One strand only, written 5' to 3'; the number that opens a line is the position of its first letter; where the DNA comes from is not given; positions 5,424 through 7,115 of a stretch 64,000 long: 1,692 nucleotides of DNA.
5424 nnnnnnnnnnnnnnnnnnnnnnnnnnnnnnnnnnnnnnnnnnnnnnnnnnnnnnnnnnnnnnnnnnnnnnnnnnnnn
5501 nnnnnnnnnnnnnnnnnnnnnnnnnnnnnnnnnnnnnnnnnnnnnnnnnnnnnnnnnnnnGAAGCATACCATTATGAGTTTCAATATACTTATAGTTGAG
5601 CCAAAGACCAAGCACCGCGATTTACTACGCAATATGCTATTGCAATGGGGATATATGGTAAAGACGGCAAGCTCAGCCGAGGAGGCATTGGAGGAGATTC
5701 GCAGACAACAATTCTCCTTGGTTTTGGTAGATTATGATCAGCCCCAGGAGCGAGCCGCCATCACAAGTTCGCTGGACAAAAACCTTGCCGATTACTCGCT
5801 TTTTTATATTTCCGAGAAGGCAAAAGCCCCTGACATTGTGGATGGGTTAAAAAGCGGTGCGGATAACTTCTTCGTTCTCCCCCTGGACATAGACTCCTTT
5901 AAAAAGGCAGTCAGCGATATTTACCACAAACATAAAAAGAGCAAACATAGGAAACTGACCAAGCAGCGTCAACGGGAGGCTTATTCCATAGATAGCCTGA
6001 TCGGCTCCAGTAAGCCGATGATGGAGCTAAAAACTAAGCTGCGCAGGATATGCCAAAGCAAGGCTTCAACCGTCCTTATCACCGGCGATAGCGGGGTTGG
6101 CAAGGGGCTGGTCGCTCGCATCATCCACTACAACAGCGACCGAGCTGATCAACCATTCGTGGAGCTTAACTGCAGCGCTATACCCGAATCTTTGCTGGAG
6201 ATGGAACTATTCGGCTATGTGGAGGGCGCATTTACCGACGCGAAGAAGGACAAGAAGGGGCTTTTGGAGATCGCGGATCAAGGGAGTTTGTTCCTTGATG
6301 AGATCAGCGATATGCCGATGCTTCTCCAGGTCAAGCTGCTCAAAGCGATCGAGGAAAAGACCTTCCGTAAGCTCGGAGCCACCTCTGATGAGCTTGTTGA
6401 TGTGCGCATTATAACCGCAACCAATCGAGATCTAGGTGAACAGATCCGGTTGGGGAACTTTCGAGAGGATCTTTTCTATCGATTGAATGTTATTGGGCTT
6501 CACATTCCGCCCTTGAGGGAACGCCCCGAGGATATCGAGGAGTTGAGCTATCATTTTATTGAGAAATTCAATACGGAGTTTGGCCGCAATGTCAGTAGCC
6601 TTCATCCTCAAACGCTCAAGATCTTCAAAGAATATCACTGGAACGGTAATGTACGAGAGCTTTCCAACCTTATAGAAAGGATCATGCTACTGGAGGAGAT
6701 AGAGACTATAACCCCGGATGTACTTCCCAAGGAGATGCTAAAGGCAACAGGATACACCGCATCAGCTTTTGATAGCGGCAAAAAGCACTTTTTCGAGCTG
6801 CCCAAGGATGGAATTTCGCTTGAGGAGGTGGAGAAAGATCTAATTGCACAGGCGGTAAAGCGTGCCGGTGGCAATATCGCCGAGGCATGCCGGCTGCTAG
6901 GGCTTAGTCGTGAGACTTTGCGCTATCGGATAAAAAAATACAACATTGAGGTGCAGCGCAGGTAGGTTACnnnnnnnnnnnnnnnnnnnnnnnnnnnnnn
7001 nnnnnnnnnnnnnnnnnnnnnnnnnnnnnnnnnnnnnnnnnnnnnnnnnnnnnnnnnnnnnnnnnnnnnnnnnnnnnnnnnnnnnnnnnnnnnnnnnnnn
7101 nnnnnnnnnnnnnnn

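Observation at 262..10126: Nine-gene locus joining two second-messenger enzymes to a multistep phosphorelay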

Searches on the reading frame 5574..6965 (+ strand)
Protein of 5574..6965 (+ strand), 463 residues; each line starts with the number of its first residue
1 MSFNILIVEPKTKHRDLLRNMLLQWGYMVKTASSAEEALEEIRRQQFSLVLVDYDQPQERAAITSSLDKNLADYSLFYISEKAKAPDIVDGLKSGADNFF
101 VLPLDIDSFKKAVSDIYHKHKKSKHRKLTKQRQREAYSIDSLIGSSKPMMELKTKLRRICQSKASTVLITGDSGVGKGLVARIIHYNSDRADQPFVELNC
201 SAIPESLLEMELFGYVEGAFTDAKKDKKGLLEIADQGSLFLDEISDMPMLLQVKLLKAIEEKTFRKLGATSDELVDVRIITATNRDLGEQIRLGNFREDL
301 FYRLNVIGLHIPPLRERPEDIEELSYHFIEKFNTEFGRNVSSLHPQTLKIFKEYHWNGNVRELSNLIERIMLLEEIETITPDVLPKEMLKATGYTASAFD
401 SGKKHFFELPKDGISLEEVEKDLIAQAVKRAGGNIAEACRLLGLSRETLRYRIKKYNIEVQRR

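Call 3: search_protein_families(library=pfam, proteins=[window:5574-6965:+], max_evalue=0.01)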
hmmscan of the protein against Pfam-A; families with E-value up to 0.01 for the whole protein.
window:5574-6965:+ (463 aa): 14 families
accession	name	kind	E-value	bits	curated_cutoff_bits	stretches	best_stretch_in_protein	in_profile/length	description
PF00158.32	Sigma54_activat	-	2.3e-64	216.5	20.2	1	142-309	1-167/168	Sigma-54 interaction domain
PF25601.1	AAA_lid_14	-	8.1e-25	86.9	27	1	315-392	1-78/87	AAA+ ATPase lid domain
PF14532.12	Sigma54_activ_2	-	5e-22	79.1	25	1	143-314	1-138/138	Sigma-54 interaction domain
PF02954.25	HTH_8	-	1.5e-16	60.2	22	1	415-456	1-42/42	Bacterial regulatory protein, Fis family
PF00072.30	Response_reg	-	3.6e-11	43.6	30.2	1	5-113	1-110/111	Response regulator receiver domain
PF13518.12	HTH_28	-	2.5e-06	27.9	25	1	425-458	6-38/52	Helix-turn-helix domain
PF00004.35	AAA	-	7.5e-06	26.9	21.2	1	167-285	1-110/131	ATPase family associated with various cellular activities (AAA)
PF13556.12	HTH_30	-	3.1e-05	24.1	27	1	430-455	10-35/59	PucR C-terminal helix-turn-helix domain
PF07728.20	AAA_5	-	7.4e-05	23.2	22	1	167-285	2-123/139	AAA domain (dynein-related subfamily)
PF13191.12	AAA_16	-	0.00013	22.9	32.6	1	143-237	3-106/167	AAA ATPase domain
PF13245.12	AAA_19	-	0.0013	19.4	25.1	0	234-262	89-117/134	AAA domain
PF00376.29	MerR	-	0.0038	17.4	28.2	0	434-451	1-18/38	MerR family regulatory protein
PF14226.12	DIOX_N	-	0.0051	17.9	27.3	0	53-105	5-59/117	non-haem dioxygenase in morphine synthesis N-terminal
PF13384.12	HTH_23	-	0.0062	16.8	24.6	0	423-457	9-42/50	Homeodomain-like domain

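Call 8: search_protein_families(library=ncbifam, proteins=[window:5574-6965:+], max_evalue=0.001)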
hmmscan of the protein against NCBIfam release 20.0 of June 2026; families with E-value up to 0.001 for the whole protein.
window:5574-6965:+ (463 aa): 70 families (the best 25 are shown)
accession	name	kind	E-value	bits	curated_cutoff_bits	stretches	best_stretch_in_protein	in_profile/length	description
NF008469.0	PRK11361.1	equivalog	1.2e-107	360.5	714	1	4-459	6-457/461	acetoacetate metabolism transcriptional regulator AtoC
NF041552.1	TF_PrdR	equivalog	3.9e-103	345.7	795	1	110-457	238-577/577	sigma-54 dependent transcriptional regulator PrdR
TIGR02915.1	PEP_resp_reg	equivalog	5.8e-98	328.6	502.6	1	5-458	1-444/445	PEP-CTERM-box response regulator transcription factor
TIGR01818.1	ntrC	equivalog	9.1e-98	328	558.6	1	5-455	1-462/463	nitrogen regulation protein NR(I)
NF041946.1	LuxO_transreg_Vib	equivalog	1.3e-97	327.5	800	1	16-457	10-461/463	quorum-sensing sigma-54 dependent transcriptional regulator LuxO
TIGR01817.1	nifA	equivalog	9.8e-96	321.6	528.85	1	118-462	174-533/534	nif-specific transcriptional activator NifA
NF007689.0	PRK10365.1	equivalog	1.3e-93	314.2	760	1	3-452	6-438/441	sigma-54-dependent response regulator transcription factor ZraR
NF038308.1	RNA_repair_RtcR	equivalog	1.6e-92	311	650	1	119-459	159-519/530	RNA repair transcriptional activator RtcR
NF051870.1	NAssimRespRegNtrX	equivalog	1.6e-89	300.9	600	1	4-455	3-449/452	nitrogen assimilation response regulator NtrX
NF003451.0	PRK05022.1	equivalog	2.4e-89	300.4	476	1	120-458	170-510/512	nitric oxide reductase transcriptional regulator NorR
NF050807.1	TransRegFlbDCaul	equivalog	4.2e-88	296.2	750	1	20-458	18-440/454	sigma-54-dependent transcriptional regulator FlbD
TIGR02329.1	propionate_PrpR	equivalog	1.3e-85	288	499.2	1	119-454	191-525/526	propionate catabolism operon regulatory protein PrpR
NF049963.1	RespRegFlgRCampy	domain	1.1e-84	284.7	750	1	4-458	2-429/429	fla regulon two-component system response regulator FlgR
NF011695.0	PRK15115.1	equivalog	2.8e-81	273.5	763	1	4-443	8-434/445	two-component system response regulator GlrR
NF011953.0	PRK15424.1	equivalog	1.3e-80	271.5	703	1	109-456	189-534/538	propionate catabolism operon regulatory protein PrpR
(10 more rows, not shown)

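Call 35: search_protein_families(library=padloc, proteins=[window:5574-6965:+], max_evalue=0.001)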
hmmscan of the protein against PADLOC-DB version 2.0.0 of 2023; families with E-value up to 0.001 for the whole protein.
window:5574-6965:+ (463 aa): 6 families
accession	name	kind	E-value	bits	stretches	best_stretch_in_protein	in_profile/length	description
PDLC01995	RtcR_PspF2--CARF_AAA_HTH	-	1.7e-106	355.2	1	111-459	142-481/481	-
PDLC01994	RtcR_PspF1--CARF_AAA_HTH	-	2.5e-54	183.1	1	131-455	153-467/468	-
PDLC01993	RtcR--CARF_AAA_HTH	-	2.8e-52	175.8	1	125-391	164-439/523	-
PDLC04606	PDC-M37B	-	1.4e-05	22.4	1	47-189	52-199/390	-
PDLC04055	PD-T4-6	-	2.3e-05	21.4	1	4-61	367-424/496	-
PDLC04133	mad1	-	0.00013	20.2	1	434-462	7-35/60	mads_1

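Call 41: find_homologous_proteins(query=window:5574-6965:+, max_evalue=1e-60)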
Query window:5574-6965:+ (463 aa): 7309 proteins with E <= 1e-60 among 8000 candidates; the best 120 are listed.
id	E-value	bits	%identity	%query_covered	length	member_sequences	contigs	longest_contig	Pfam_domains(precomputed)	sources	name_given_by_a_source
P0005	8.8e-276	933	100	92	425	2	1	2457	PF00158.33,PF25601.2,PF02954.26,PF13518.13,PF00004.36,PF14532.13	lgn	-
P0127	1.2e-108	382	-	-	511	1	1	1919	PF20030.6,PF00158.33,PF07724.21,PF25601.2,PF14532.13,PF07728.21,PF01078.28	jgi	jgi:transcriptional regulator with PAS, ATPase and Fis domain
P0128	6.4e-108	380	43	99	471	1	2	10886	PF00158.33,PF25601.2,PF02954.26,PF14532.13,PF07728.21,PF00072.31,PF20161.6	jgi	jgi:two-component system response regulator AtoC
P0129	1.7e-106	375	43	98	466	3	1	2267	PF00158.33,PF25601.2,PF02954.26,PF00004.36,PF14532.13,PF07728.21,PF00072.31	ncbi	-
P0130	9.9e-106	373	42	99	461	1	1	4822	PF00158.33,PF25601.2,PF02954.26,PF00004.36,PF14532.13,PF07728.21,PF00072.31,PF13191.13,PF13556.13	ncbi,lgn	-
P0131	6.5e-104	367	41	99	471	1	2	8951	PF00158.33,PF25601.2,PF02954.26,PF14532.13,PF07728.21,PF00072.31,PF13556.13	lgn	-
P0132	9.3e-104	366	43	89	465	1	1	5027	PF00158.33,PF13604.13,PF25601.2,PF02954.26,PF00004.36,PF14532.13,PF07728.21,PF00072.31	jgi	jgi:DNA-binding NtrC family response regulator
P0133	1.4e-103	365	42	98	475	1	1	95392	PF00158.33,PF25601.2,PF02954.26,PF14532.13,PF00072.31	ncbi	-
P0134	1.9e-103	365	43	94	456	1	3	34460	PF00158.33,PF25601.2,PF02954.26,PF00004.36,PF14532.13,PF07728.21,PF00072.31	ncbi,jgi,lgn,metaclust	jgi:DNA-binding NtrC family response regulator|metaclust:\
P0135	3.8e-103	364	43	99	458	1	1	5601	PF00158.33,PF25601.2,PF02954.26,PF00004.36,PF14532.13,PF07728.21,PF00072.31,PF01078.28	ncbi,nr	ncbi:MAG: sigma-54-dependent Fis family transcriptional regulator [Nitrospinota bacterium]|nr:MAG: s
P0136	1.3e-102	362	41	99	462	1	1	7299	PF00158.33,PF25601.2,PF02954.26,PF00004.36,PF14532.13,PF07728.21,PF00072.31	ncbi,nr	ncbi:MAG TPA: sigma-54 dependent transcriptional regulator [Vicinamibacterales bacterium]|nr:sigma-5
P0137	2.2e-102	362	43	98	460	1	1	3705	PF00158.33,PF25601.2,PF02954.26,PF00004.36,PF14532.13,PF07728.21,PF00072.31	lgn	-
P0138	2.3e-102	362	42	98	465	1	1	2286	PF00158.33,PF25601.2,PF02954.26,PF14532.13,PF07728.21,PF00072.31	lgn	-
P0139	3.0e-102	361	40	98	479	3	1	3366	PF00158.33,PF25601.2,PF02954.26,PF00004.36,PF14532.13,PF07728.21,PF00072.31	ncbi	-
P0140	5.6e-102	360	43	98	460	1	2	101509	PF00158.33,PF25601.2,PF02954.26,PF00004.36,PF14532.13,PF07728.21,PF00072.31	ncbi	-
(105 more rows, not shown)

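Call 42: find_encoding_contigs(protein=P0128, flank=8000, max_places=2)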
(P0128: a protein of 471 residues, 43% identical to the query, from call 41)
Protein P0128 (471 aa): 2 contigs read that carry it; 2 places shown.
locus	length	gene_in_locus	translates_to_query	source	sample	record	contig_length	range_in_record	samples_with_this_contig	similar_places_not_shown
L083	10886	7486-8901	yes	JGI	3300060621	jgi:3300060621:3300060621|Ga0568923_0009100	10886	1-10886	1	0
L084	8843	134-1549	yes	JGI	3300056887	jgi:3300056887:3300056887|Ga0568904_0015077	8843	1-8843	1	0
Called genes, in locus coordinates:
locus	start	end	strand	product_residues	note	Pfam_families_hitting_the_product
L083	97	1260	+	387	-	PF01548:DEDD_Tnp_IS110, PF02371:Transposase_20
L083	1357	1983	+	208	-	PF02607:B12-binding_2, PF02310:B12-binding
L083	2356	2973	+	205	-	PF07258:COMM_domain (weak)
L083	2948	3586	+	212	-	-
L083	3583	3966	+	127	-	PF13650:Asp_protease_2, PF13975:gag-asp_proteas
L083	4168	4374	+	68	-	-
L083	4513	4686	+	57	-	-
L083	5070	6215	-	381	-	-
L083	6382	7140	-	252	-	PF00512:HisKA (faint)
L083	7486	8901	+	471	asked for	PF00072:Response_reg, PF20161:VpsR (faint), PF00158:Sigma54_activat, PF14532:Sigma54_activ_2, PF07728:AAA_5, PF25601:AAA_lid_14, PF02954:HTH_8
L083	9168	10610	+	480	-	PF13620:CarboxypepD_reg (faint)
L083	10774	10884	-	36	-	?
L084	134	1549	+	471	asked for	PF00072:Response_reg, PF20161:VpsR (faint), PF00158:Sigma54_activat, PF14532:Sigma54_activ_2, PF07728:AAA_5, PF25601:AAA_lid_14, PF02954:HTH_8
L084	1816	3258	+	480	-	PF13620:CarboxypepD_reg (faint)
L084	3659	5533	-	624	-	PF00795:CN_hydrolase, PF02540:NAD_synthase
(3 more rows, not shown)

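Call 43: find_encoding_contigs(protein=P0133, flank=8000, max_places=2)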
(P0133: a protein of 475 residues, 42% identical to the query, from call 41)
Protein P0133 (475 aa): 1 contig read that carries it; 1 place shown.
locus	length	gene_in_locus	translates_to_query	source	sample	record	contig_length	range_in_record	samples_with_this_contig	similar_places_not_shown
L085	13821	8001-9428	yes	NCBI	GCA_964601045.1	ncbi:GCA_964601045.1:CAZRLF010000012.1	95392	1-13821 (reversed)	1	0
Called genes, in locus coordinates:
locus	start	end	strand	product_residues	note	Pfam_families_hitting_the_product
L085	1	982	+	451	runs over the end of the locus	-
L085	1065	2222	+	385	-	-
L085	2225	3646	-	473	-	-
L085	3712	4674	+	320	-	PF00005:ABC_tran, PF13304:AAA_21 (weak)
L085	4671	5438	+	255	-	PF12679:ABC2_membrane_2, PF12730:ABC2_membrane_4 (weak)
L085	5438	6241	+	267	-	PF06750:A24_N_bact, PF01478:Peptidase_A24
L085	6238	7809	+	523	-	PF00672:HAMP (weak), PF00512:HisKA, PF02518:HATPase_c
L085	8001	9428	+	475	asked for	PF00072:Response_reg, PF00158:Sigma54_activat, PF14532:Sigma54_activ_2, PF25601:AAA_lid_14, PF02954:HTH_8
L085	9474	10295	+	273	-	PF07963:N_methyl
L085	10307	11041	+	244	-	PF07963:N_methyl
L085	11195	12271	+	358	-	PF11104:PilM_2, PF14450:FtsA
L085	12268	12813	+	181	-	PF05137:PilN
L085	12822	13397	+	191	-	PF04612:T2SSM (faint), PF04350:PilO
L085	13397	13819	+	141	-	?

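Call 44: find_encoding_contigs(protein=P0134, flank=8000, max_places=2)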
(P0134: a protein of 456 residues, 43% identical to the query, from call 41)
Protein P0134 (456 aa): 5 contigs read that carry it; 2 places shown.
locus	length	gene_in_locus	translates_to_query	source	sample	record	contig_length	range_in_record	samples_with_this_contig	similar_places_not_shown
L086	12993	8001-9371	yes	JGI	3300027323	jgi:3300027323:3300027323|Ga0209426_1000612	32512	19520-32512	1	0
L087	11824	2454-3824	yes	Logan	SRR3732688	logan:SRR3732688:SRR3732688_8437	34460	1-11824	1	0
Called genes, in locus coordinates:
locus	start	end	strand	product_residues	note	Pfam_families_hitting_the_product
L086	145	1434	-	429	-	PF02085:Cytochrom_CIII (faint), PF14522:Cytochrome_C7 (faint), PF14537:Cytochrom_c3_2 (faint), PF09699:Paired_CXXCH_1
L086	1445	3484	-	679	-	-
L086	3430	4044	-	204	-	PF09699:Paired_CXXCH_1, PF14537:Cytochrom_c3_2 (faint), PF09699:Paired_CXXCH_1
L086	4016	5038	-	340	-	PF01436:NHL (faint), PF08450:SGL (faint), PF17170:DUF5128 (weak)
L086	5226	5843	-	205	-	PF14522:Cytochrome_C7 (faint), PF09699:Paired_CXXCH_1 (weak)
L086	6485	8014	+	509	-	PF00672:HAMP, PF00512:HisKA, PF02518:HATPase_c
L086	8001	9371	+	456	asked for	PF00072:Response_reg, PF00158:Sigma54_activat, PF14532:Sigma54_activ_2, PF00004:AAA (weak), PF07728:AAA_5, PF25601:AAA_lid_14, PF02954:HTH_8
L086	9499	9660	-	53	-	-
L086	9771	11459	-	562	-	PF13435:Cytochrome_C554 (faint), PF14522:Cytochrome_C7 (faint), PF14537:Cytochrom_c3_2 (faint), PF09699:Paired_CXXCH_1 (weak), PF22113:Mtrc-MtrF_II-IV_dom (weak), PF09699:Paired_CXXCH_1 (weak)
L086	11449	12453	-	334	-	PF24684:Vgb_lyase (weak), PF01731:Arylesterase (faint), PF08450:SGL (faint), PF17170:DUF5128 (faint), PF25021:TEN_NHL (faint), PF06739:SBBP (faint), PF01436:NHL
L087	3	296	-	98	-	?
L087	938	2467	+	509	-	PF00672:HAMP, PF00512:HisKA, PF02518:HATPase_c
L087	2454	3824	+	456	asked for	PF00072:Response_reg, PF00158:Sigma54_activat, PF14532:Sigma54_activ_2, PF00004:AAA (weak), PF07728:AAA_5, PF25601:AAA_lid_14, PF02954:HTH_8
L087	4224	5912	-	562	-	PF13435:Cytochrome_C554 (faint), PF14522:Cytochrome_C7 (faint), PF14537:Cytochrom_c3_2 (faint), PF09699:Paired_CXXCH_1 (weak), PF22113:Mtrc-MtrF_II-IV_dom (weak), PF09699:Paired_CXXCH_1 (weak)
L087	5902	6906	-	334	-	PF24684:Vgb_lyase (weak), PF01731:Arylesterase (faint), PF08450:SGL (faint), PF17170:DUF5128 (faint), PF25021:TEN_NHL (faint), PF06739:SBBP (faint), PF01436:NHL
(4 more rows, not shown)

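Call 77: search_protein_families(library=pfam, proteins=[L004:1965-3041:-, L004:3056-4111:-, L004:4146-5714:-, L004:5813-8110:-, L004:8157-8858:-, L004:8957-9451:-, L004:13485-14180:-, L004:14113-15369:-, L004:15518-16237:+, L004:16382-17095:+], max_evalue=0.0001)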
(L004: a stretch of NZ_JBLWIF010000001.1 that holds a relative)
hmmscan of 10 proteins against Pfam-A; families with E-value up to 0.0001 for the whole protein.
L004:1965-3041:- (358 aa): 1 family
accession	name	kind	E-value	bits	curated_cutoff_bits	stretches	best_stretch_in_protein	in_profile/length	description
PF00072.30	Response_reg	-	1.3e-21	77.3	30.2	1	6-111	1-105/111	Response regulator receiver domain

L004:3056-4111:- (351 aa): 3 families
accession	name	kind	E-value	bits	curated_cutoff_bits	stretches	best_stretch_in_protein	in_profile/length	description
PF13487.12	HD_5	-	2.2e-35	122.4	27.2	1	165-329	3-170/170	HD domain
PF00072.30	Response_reg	-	4.5e-22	78.8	30.2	1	6-116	1-110/111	Response regulator receiver domain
PF01966.28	HD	-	1.7e-20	73.8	22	1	177-298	2-116/116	HD domain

L004:4146-5714:- (522 aa): 6 families
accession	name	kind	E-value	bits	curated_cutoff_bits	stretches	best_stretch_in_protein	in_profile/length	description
PF02518.31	HATPase_c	-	1.1e-23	84.3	26.4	1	408-516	6-110/111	Histidine kinase-, DNA gyrase B-, and HSP90-like ATPase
PF13426.13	PAS_9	-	8.6e-17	61.7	27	1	113-215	2-102/103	PAS domain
PF00989.32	PAS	-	2.4e-10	40.9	22.6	1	104-214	3-113/113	PAS fold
PF08447.18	PAS_3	-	5.1e-07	30.3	25.6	1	125-208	2-86/89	PAS fold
PF00512.31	HisKA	-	1.1e-06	29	26.9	0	255-320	3-51/66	His Kinase A (phospho-acceptor) domain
PF13188.13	PAS_8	-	4.3e-06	26.9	21.8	1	103-144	2-43/65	PAS domain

L004:5813-8110:- (765 aa): 9 families
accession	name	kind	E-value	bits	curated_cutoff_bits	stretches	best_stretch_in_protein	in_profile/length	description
PF02518.31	HATPase_c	-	5.8e-25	88.3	26.4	1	649-758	5-110/111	Histidine kinase-, DNA gyrase B-, and HSP90-like ATPase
PF13426.13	PAS_9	-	7.8e-20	71.5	27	1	356-459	1-103/103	PAS domain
PF00989.32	PAS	-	1.3e-16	61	22.6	1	350-456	5-112/113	PAS fold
PF01590.32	GAF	-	1.3e-12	48.8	22.4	1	148-311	1-133/133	GAF domain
PF08447.18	PAS_3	-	1.6e-11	44.7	25.6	1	370-453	3-88/89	PAS fold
PF13185.12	GAF_2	-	1e-10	42.4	28.6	1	147-312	2-136/136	GAF domain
PF08448.16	PAS_4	-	1.3e-08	35.4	23.1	1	353-461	2-109/110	PAS fold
PF13188.13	PAS_8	-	5.8e-07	29.6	21.8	1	347-392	2-44/65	PAS domain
PF00512.31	HisKA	-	9.8e-07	29.2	26.9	0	498-563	3-62/66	His Kinase A (phospho-acceptor) domain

L004:8157-8858:- (233 aa): 1 family
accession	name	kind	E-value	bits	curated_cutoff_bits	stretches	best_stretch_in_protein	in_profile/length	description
PF11750.13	DUF3307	-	1e-17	64.8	23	1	2-108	2-112/127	Protein of unknown function (DUF3307)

L004:8957-9451:- (164 aa): 0 families

L004:13485-14180:- (231 aa): 4 families
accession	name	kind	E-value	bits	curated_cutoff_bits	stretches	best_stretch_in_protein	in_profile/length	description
PF00072.30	Response_reg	-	1.6e-26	93.1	30.2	1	18-131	1-111/111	Response regulator receiver domain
PF00196.25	GerE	-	3.1e-21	75.2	23.5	1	166-221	2-57/57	Bacterial regulatory proteins, luxR family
PF08281.18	Sigma70_r4_2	-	1.6e-07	31.3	25.7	1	163-209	7-54/54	Sigma-70, region 4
PF04545.22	Sigma70_r4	-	6.9e-05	22.7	24.1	0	164-210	2-49/50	Sigma-70, region 4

L004:14113-15369:- (418 aa): 5 families
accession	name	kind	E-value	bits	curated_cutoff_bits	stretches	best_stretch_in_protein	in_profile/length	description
PF02518.31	HATPase_c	-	3.8e-16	59.9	26.4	1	312-404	3-110/111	Histidine kinase-, DNA gyrase B-, and HSP90-like ATPase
PF07730.19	HisKA_3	-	2.8e-15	57.1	24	1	207-272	1-68/68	Histidine kinase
PF13188.13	PAS_8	-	1.6e-08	34.6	21.8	1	73-115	1-43/65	PAS domain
PF13426.13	PAS_9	-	4.2e-07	30.6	27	1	83-182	1-102/103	PAS domain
PF00989.32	PAS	-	4.3e-05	23.9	22.6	0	77-107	5-35/113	PAS fold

L004:15518-16237:+ (239 aa): 1 family
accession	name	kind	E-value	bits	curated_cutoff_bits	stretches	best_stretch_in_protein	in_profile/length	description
PF14256.11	YwiC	-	4.1e-34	118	25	1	5-131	1-126/126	YwiC-like protein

L004:16382-17095:+ (237 aa): 3 families
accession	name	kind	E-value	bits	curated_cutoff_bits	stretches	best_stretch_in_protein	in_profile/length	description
PF00027.35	cNMP_binding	-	2e-25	89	27.5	1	39-126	2-89/89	Cyclic nucleotide-binding domain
PF13545.12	HTH_Crp_2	-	3.5e-19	68.9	27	1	160-231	3-69/70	Crp-like helix-turn-helix domain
PF00325.26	Crp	-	5.9e-11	42.3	21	1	183-213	1-31/32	Bacterial regulatory proteins, crp family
